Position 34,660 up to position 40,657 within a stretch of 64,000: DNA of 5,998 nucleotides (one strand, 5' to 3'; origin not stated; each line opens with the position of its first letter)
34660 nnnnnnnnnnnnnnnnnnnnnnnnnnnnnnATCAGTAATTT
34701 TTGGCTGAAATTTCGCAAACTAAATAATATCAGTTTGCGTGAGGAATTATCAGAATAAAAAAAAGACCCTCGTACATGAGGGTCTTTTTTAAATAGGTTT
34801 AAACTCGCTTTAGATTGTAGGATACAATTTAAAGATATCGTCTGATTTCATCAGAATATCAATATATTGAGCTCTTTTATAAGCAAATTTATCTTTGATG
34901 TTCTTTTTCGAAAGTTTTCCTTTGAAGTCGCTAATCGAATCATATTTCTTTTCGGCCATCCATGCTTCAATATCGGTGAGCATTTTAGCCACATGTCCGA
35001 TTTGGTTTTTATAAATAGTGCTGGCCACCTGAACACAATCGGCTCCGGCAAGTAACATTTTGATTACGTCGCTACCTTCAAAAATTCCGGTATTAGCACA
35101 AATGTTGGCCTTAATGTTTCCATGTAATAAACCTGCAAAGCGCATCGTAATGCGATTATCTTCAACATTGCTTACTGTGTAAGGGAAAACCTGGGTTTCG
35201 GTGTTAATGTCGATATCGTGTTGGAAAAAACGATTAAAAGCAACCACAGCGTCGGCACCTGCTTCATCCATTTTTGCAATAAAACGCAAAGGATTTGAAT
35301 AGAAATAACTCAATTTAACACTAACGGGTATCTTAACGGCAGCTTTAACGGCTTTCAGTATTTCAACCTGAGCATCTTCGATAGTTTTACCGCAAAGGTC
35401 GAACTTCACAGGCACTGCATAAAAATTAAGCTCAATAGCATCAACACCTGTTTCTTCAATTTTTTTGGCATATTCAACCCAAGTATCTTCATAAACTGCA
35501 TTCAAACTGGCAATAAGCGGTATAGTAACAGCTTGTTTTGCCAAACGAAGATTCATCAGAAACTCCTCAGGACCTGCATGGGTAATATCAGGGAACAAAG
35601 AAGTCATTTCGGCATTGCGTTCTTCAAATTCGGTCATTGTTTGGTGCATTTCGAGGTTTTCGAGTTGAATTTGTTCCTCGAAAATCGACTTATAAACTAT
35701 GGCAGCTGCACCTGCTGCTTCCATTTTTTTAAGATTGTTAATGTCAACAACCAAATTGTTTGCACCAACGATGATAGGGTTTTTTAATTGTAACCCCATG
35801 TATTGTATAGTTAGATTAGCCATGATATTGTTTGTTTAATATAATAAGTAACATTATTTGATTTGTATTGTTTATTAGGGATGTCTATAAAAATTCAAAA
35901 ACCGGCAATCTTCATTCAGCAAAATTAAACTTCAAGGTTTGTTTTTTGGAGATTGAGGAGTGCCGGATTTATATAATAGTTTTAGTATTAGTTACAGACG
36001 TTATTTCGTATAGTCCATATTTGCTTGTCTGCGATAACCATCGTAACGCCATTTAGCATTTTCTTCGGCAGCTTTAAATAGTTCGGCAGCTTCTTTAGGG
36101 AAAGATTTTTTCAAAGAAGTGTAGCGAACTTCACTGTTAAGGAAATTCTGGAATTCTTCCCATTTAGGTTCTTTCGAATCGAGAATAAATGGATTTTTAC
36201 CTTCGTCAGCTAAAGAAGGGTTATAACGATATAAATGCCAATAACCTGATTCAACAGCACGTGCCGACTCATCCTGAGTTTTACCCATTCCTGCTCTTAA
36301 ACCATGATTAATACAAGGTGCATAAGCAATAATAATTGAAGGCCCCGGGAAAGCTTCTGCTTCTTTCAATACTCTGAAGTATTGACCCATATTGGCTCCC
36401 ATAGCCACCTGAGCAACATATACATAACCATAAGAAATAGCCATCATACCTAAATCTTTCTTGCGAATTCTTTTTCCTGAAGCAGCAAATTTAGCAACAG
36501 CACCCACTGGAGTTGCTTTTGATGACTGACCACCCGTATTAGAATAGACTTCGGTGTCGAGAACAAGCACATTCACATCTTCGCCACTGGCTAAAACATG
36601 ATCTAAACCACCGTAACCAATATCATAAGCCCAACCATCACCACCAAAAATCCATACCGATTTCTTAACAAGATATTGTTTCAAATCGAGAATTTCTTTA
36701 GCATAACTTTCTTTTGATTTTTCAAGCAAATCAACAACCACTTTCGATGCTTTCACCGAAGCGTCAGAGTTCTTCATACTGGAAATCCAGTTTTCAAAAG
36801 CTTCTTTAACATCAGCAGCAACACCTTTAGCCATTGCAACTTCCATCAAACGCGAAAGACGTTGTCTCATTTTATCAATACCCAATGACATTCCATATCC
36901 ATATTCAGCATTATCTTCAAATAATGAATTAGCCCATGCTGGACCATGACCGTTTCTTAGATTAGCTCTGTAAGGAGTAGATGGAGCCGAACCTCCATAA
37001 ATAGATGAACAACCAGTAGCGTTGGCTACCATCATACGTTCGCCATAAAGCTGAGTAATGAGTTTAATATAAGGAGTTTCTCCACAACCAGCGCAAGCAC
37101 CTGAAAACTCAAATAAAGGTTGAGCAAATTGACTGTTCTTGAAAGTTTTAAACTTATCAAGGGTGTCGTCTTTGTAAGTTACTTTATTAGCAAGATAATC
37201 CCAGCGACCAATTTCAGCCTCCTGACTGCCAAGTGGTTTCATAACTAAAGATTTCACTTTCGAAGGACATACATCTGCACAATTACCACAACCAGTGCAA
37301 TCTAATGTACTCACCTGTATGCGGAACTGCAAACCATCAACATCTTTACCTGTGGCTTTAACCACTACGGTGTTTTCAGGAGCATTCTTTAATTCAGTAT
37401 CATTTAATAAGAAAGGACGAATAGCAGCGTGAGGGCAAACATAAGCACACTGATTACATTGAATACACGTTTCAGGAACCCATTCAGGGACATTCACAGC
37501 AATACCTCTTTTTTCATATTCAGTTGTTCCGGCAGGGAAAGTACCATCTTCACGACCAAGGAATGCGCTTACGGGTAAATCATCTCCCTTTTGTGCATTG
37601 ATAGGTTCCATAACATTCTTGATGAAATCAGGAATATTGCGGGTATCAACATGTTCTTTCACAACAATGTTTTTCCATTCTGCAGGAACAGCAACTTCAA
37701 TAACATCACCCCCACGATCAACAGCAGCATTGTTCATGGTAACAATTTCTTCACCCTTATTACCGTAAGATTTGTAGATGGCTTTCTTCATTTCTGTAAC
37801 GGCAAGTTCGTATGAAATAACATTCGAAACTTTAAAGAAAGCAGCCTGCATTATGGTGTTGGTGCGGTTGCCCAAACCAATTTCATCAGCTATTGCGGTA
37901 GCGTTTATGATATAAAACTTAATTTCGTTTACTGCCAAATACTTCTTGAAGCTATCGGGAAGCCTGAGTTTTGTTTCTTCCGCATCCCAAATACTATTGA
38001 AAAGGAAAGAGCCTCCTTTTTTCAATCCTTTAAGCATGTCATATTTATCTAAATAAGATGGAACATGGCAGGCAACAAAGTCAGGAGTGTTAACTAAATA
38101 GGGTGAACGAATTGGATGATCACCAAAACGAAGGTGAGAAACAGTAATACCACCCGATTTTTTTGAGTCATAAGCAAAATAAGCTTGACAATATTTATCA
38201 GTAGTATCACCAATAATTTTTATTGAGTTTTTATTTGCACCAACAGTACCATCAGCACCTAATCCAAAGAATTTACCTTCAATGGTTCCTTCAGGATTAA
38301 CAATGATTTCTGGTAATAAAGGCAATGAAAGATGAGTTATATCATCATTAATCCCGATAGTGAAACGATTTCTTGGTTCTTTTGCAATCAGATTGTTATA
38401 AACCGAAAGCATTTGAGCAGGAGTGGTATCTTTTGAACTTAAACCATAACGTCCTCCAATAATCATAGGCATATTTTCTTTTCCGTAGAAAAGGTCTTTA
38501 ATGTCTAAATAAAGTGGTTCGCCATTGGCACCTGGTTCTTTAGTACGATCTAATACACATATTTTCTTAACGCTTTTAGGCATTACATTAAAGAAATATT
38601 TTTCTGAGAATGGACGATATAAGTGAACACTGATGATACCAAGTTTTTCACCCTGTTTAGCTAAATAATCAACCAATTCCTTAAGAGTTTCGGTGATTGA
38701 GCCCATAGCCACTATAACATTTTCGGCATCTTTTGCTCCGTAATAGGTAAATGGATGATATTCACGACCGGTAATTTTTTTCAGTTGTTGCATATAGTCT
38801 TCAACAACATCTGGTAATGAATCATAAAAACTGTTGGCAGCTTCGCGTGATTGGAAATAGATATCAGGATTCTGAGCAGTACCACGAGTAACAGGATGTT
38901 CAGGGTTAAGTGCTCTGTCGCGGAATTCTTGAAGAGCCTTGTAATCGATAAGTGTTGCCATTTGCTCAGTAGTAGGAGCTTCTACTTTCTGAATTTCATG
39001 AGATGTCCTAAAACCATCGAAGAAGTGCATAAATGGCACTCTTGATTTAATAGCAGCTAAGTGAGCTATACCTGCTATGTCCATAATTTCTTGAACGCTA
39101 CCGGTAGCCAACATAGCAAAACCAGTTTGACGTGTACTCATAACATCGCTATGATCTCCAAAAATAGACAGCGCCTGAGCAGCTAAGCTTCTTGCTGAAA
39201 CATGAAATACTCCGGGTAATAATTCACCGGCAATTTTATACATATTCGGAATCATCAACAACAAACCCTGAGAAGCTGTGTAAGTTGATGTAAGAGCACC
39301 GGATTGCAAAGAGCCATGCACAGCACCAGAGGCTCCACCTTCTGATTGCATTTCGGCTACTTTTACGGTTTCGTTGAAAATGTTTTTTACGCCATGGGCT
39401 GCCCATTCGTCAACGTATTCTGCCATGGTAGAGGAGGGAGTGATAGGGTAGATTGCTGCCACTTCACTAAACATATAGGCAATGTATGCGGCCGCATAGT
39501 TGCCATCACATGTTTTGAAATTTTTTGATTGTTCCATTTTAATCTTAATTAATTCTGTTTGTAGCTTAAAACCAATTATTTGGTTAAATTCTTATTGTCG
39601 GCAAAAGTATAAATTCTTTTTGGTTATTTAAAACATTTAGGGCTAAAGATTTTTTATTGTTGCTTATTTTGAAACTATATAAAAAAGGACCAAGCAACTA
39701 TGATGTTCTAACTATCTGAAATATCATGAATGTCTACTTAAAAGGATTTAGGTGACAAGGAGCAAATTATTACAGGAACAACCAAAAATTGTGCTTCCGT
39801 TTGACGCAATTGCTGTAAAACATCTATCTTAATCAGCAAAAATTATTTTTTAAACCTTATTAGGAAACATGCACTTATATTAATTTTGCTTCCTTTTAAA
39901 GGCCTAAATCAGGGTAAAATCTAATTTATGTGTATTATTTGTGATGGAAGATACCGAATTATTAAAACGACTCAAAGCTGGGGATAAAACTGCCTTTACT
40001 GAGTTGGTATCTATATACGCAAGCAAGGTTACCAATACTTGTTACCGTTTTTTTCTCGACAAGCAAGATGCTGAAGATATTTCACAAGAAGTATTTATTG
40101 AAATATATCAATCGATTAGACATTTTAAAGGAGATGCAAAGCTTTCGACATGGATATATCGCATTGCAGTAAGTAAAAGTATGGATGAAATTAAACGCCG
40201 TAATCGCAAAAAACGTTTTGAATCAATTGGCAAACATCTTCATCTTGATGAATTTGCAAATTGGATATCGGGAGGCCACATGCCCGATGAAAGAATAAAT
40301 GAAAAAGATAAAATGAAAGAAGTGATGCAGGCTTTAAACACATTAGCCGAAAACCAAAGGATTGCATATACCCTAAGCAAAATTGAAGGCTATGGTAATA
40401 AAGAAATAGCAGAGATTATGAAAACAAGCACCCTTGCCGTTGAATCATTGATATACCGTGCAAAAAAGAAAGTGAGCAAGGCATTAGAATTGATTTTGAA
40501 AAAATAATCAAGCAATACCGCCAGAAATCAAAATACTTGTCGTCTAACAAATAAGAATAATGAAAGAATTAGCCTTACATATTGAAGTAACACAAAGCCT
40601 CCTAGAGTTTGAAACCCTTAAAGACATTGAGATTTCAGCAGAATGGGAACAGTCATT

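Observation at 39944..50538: ECF-sigma-headed eight-gene unit encoding five T9SS-secreted enzymes of an unusual combination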

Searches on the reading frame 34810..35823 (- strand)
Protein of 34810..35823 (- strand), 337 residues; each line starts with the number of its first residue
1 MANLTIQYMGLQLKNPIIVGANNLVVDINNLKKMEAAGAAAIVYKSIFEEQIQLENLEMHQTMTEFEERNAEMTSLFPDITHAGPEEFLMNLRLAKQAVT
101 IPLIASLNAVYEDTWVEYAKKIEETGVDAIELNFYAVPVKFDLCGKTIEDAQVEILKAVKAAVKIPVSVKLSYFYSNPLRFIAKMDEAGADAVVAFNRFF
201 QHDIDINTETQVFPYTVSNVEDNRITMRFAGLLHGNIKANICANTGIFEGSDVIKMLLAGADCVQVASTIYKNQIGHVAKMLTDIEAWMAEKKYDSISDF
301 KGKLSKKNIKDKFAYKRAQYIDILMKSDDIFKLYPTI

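Call 11: search_protein_families(library=pfam, proteins=[window:34810-35823:-], max_evalue=0.001)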
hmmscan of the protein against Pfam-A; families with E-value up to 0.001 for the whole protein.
window:34810-35823:- (337 aa): 2 families
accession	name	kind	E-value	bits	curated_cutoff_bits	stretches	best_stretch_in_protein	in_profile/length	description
PF01180.27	DHO_dh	-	5.7e-14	52.4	27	1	87-289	78-291/291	Dihydroorotate dehydrogenase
PF01207.24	Dus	-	7.4e-05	22.4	20.4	1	110-272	63-219/311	Dihydrouridine synthase (Dus)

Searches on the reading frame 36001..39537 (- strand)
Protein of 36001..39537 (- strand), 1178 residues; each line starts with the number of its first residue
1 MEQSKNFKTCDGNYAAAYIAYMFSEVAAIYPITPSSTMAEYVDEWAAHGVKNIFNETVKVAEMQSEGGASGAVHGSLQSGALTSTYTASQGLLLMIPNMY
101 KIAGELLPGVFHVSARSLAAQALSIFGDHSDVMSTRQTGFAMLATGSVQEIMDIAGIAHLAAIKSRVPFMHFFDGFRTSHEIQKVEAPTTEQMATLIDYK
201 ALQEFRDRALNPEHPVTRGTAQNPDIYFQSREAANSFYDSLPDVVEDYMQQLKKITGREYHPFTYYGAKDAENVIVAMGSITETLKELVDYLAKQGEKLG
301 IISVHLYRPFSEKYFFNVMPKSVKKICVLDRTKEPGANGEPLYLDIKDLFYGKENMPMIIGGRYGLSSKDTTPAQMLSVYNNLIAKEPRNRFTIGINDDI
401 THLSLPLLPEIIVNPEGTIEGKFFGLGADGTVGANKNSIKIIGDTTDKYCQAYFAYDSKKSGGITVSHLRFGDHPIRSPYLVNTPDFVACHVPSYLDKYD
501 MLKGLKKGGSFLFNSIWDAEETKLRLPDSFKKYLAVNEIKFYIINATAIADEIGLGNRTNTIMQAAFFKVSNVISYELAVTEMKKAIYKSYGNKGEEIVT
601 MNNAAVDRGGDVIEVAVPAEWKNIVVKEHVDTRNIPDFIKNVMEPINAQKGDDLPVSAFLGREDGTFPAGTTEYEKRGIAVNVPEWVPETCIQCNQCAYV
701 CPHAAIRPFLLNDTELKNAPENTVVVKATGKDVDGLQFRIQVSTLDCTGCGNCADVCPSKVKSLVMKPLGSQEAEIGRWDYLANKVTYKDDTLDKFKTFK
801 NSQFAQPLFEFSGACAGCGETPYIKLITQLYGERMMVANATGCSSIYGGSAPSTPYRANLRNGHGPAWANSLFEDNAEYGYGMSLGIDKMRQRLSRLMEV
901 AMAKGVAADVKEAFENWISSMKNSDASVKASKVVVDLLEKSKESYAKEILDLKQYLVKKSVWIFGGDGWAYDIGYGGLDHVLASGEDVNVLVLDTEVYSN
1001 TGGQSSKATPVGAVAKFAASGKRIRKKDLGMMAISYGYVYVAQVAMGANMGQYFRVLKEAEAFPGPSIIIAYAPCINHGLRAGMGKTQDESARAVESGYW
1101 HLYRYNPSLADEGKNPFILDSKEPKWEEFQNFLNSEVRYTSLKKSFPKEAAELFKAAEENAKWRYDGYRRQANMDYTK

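Call 11: search_protein_families(library=pfam, proteins=[window:36001-39537:-], max_evalue=0.001)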
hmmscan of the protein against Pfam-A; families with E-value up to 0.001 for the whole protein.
window:36001-39537:- (1178 aa): 15 families
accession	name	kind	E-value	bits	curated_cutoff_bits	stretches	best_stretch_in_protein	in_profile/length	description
PF01855.24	POR_N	-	2.3e-79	266.8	27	1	22-249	5-230/231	Pyruvate flavodoxin/ferredoxin oxidoreductase, thiamine diP-bdg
PF01558.24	POR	-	3.4e-33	115.7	27.4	1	427-609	1-171/173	Pyruvate ferredoxin/flavodoxin oxidoreductase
PF10371.14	EKR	-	4.3e-23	81.3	27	1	631-680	8-55/55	Domain of unknown function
PF17147.9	PFOR_II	-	9.6e-16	58.4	27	1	271-358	1-88/102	Pyruvate:ferredoxin oxidoreductase core domain II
PF12838.12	Fer4_7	-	8.8e-10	39.3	27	1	690-761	1-52/52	4Fe-4S dicluster domain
PF00037.32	Fer4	-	1.2e-08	34.9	21.1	2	685-707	2-24/24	4Fe-4S binding domain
PF13237.11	Fer4_10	-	1.6e-08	34.7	25.5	1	688-758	6-53/53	4Fe-4S dicluster domain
PF13484.11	Fer4_16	-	4.4e-08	34.2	30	1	690-759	1-65/66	4Fe-4S double cluster binding domain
PF02775.26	TPP_enzyme_C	-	4.7e-08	33.4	21.9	1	958-1070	46-150/151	Thiamine pyrophosphate enzyme, C-terminal TPP binding domain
PF12837.12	Fer4_6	-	8.4e-08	32.3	25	1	683-706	1-24/24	4Fe-4S binding domain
PF13183.11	Fer4_8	-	9.3e-08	32.9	27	1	689-761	3-68/68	4Fe-4S dicluster domain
PF13187.11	Fer4_9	-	3.9e-07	30.4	27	1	691-760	2-50/52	4Fe-4S dicluster domain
PF13534.11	Fer4_17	-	1.1e-06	29.5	22.2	0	689-703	44-58/61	4Fe-4S dicluster domain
PF12797.12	Fer4_2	-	7.9e-06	26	24.5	0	745-759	8-22/22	4Fe-4S binding domain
PF14697.11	Fer4_21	-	0.00015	22.2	35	0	689-759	6-53/59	4Fe-4S dicluster domain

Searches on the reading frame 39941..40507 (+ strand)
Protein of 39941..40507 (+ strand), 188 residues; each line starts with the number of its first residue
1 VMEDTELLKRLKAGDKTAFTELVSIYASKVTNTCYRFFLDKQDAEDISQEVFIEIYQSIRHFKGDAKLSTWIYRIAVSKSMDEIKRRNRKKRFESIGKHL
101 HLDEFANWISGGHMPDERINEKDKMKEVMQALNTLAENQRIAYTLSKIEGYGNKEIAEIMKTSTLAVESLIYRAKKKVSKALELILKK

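Call 4: search_protein_families(library=pfam, proteins=[window:39941-40507:+], max_evalue=0.01)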
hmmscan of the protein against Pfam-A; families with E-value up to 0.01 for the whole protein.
window:39941-40507:+ (188 aa): 6 families
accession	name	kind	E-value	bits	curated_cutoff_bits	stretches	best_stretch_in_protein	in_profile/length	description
PF04542.20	Sigma70_r2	-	4e-15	55.8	24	1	22-89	1-70/71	Sigma-70 region 2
PF08281.18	Sigma70_r4_2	-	3.6e-14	52.6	25.7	1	127-177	3-53/54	Sigma-70, region 4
PF07638.17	Sigma70_ECF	-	2.7e-08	34.3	21.1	1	4-180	4-181/185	ECF sigma factor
PF22233.2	PhyR_sigma-like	-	1.7e-05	24.9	27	1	132-179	1-48/50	Response regulator PhyR, sigma-like domain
PF12645.13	HTH_16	-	1.9e-05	25.1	22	1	6-63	2-65/65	Helix-turn-helix domain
PF00416.27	Ribosomal_S13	-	0.0016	19.2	31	0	135-169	7-41/128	Ribosomal protein S13/S18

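Call 5: search_protein_families(library=ncbifam, proteins=[window:39941-40507:+], max_evalue=0.01)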
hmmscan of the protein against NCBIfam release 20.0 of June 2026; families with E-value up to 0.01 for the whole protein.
window:39941-40507:+ (188 aa): 103 families (the best 25 are shown)
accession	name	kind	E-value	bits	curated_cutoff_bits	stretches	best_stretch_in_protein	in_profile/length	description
NF004113.0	PRK05602.1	equivalog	2.8e-35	121.9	208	1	3-183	31-202/211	RNA polymerase sigma factor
TIGR02939.1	RpoE_Sigma70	equivalog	1.5e-32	113.2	236.15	1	4-183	7-187/190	RNA polymerase sigma factor RpoE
NF007223.0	PRK09641.1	equivalog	7.5e-32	110.7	209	1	6-183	7-185/187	RNA polymerase sigma factor SigW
NF009176.0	PRK12524.1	equivalog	1e-28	100.5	264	1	2-183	11-185/196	RNA polymerase sigma factor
NF007225.0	PRK09643.1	equivalog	1.4e-27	96.7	190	1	3-184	13-184/204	RNA polymerase sigma factor SigM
NF008888.0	PRK11922.1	equivalog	2.1e-27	96.3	204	1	3-183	16-197/231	RNA polymerase sigma factor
NF006089.0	PRK08241.1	subfamily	4e-27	95.2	240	1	6-180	11-202/343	RNA polymerase subunit sigma-70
TIGR02985.1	Sig70_bacteroi1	subfamily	5e-27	95.1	126.4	1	18-182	2-162/162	RNA polymerase sigma-70 factor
TIGR02948.1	SigW_bacill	equivalog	6.2e-27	94.9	243.1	1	6-182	7-184/187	RNA polymerase sigma factor SigW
NF009166.1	PRK12513.1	equivalog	3.7e-26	92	206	1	3-182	8-186/193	RNA polymerase sigma factor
NF009171.0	PRK12518.1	equivalog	6.6e-26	91.3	208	1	3-182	13-184/191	RNA polymerase sigma factor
TIGR02937.1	sigma70-ECF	superfamily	6.6e-26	90.9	42.9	1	18-182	2-165/165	sigma-70 family RNA polymerase sigma factor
NF009190.0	PRK12538.1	equivalog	5e-25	88.6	303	1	3-182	49-219/233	RNA polymerase sigma factor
NF007216.0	PRK09638.1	equivalog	1.5e-24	86.8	194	1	2-183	3-175/180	RNA polymerase sigma factor SigY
NF058625.1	sigma_PG0214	equivalog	9e-23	80.8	130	1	16-183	3-162/170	GFO_1088 family ECF-type sigma factor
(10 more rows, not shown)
